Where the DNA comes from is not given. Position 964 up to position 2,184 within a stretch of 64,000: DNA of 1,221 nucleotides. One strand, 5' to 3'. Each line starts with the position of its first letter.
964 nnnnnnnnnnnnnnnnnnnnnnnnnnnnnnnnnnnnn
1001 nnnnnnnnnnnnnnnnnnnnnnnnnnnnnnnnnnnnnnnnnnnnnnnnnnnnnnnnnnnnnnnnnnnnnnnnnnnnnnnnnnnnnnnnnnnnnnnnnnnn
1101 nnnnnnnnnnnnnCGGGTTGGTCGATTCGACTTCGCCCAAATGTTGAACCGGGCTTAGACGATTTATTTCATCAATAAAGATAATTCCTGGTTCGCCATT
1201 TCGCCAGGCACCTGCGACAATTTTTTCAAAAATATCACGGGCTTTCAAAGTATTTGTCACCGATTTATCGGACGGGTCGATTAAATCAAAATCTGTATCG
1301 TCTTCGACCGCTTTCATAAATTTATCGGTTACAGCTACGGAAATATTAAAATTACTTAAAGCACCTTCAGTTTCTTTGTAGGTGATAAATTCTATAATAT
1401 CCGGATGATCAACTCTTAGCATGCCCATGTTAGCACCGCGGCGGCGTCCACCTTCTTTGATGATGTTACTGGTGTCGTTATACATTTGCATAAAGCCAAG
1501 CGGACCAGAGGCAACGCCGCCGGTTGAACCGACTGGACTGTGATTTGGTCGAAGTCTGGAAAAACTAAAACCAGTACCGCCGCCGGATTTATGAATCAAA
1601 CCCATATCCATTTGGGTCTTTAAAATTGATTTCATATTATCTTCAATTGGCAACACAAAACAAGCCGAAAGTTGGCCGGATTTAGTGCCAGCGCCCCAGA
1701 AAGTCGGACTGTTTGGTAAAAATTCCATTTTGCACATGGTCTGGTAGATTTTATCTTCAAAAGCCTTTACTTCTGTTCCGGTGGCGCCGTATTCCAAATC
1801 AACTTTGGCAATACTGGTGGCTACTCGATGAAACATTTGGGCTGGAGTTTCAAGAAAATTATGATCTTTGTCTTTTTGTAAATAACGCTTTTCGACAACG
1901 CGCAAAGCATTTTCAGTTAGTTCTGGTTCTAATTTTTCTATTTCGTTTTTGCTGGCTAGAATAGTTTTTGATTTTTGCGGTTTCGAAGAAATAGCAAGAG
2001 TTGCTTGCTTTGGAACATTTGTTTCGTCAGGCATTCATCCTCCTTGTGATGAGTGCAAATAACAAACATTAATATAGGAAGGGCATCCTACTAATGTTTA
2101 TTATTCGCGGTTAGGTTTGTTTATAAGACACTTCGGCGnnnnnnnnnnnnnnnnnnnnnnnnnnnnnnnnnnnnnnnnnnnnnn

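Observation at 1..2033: Intein with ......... homing endonuclease inside class II ribonucleotide reductase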

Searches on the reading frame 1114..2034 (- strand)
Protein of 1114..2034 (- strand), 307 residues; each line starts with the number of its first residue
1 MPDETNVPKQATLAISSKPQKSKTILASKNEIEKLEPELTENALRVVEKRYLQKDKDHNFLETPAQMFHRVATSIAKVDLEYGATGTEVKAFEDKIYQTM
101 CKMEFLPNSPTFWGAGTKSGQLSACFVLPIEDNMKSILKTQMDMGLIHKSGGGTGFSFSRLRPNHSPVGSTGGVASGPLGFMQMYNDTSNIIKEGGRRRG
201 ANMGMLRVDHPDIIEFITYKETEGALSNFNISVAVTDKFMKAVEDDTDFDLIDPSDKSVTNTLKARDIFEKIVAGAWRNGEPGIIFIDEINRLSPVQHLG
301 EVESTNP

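Call 16: find_related_loci(query=window:1114-2034:-, collection=genome_contigs, flank=5000)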
Query window:1114-2034:- (307 aa) in genome_contigs; peptide patterns used: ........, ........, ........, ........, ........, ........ (x = any residue, [..] = any of these).
599 stretches matched a pattern (row limit reached: there are more); 183 encode a relative of the query (tblastn E <= 1e-3); the best 80 are kept; 80 distinct loci.
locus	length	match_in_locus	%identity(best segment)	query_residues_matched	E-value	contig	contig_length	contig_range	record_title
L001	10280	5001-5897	64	1-307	3e-132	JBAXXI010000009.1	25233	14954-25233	MAG: Candidatus Berkelbacteria bacterium isolate ELA735 MAG735_9, whole genome shotgun sequence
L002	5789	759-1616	65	20-307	8e-128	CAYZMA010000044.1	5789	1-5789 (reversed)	MAG TPA_asm: uncultured Candidatus Saccharibacteria bacterium isolate SRP050083_co1_301 genome assembly, contig: NODE_81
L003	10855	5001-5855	64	23-307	4e-127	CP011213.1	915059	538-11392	MAG: Berkelbacteria bacterium GW2011_GWE1_39_12, complete genome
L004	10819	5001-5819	67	35-307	8e-125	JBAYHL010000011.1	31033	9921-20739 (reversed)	MAG: Patescibacteria group bacterium isolate SO_2016_GW1_149 scaffold02649_OW334_2016, whole genome shotgun sequence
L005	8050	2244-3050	65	39-307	6e-120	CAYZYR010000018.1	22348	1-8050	MAG TPA_asm: uncultured Candidatus Saccharibacteria bacterium isolate SRP192927_co2_744 genome assembly, contig: NODE_34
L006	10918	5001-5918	57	8-307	8e-118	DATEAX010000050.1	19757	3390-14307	MAG TPA_asm: Patescibacteria group bacterium isolate SMAG_U8229 k141_3208733, whole genome shotgun sequence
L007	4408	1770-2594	59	33-307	1e-113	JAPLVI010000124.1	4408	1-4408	MAG: Candidatus Berkelbacteria bacterium isolate LacPavin_0920_SED5_MAG_40_8 LacPavin_0920_SED5_scaffold_2155438, whole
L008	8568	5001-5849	54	20-307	8e-108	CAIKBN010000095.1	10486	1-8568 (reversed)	uncultured archaeon isolate AlinenSediments_bin-3679 genome assembly, contig: bin-3679:095/178, whole genome shotgun seq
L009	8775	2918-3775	54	17-307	2e-107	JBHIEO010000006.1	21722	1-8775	MAG: Candidatus Bathyarchaeia archaeon isolate b2.sp3_bin.21 NODE_509_length_21722_cov_5.241796, whole genome shotgun se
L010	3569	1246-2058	59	36-307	1e-108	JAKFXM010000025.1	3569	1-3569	MAG: Methanobacteriota archaeon isolate ND3_Bin_21 ND3_0006364, whole genome shotgun sequence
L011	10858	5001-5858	53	17-307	2e-105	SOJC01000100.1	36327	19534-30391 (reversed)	MAG: Candidatus Bathyarchaeota archaeon isolate E29_bin60 NODE_114_length_36327_cov_61.868990, whole genome shotgun sequ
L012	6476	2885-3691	57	36-307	1e-105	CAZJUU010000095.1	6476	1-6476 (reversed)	MAG TPA_asm: uncultured Candidatus Bathyarchaeia archaeon isolate binchicken_co124_324 genome assembly, contig: NODE_109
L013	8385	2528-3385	54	17-307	8e-106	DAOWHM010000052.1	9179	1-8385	MAG TPA_asm: Candidatus Bathyarchaeota archaeon isolate CSMAG_2017 CSMAG_2017_k141_3299431_length_9179_cov_21.1048, whol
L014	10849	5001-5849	55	20-307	1e-105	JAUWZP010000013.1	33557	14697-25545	MAG: Candidatus Bathyarchaeota archaeon isolate CSMAG_2739 CSMAG_2739_k141_849824_length_33557_cov_9.9424, whole genome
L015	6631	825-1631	58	38-307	4e-105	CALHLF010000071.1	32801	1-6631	MAG: uncultured bacterium isolate S1_Bin_METABAT__175_1 genome assembly, contig: c_000002555975, whole genome shotgun se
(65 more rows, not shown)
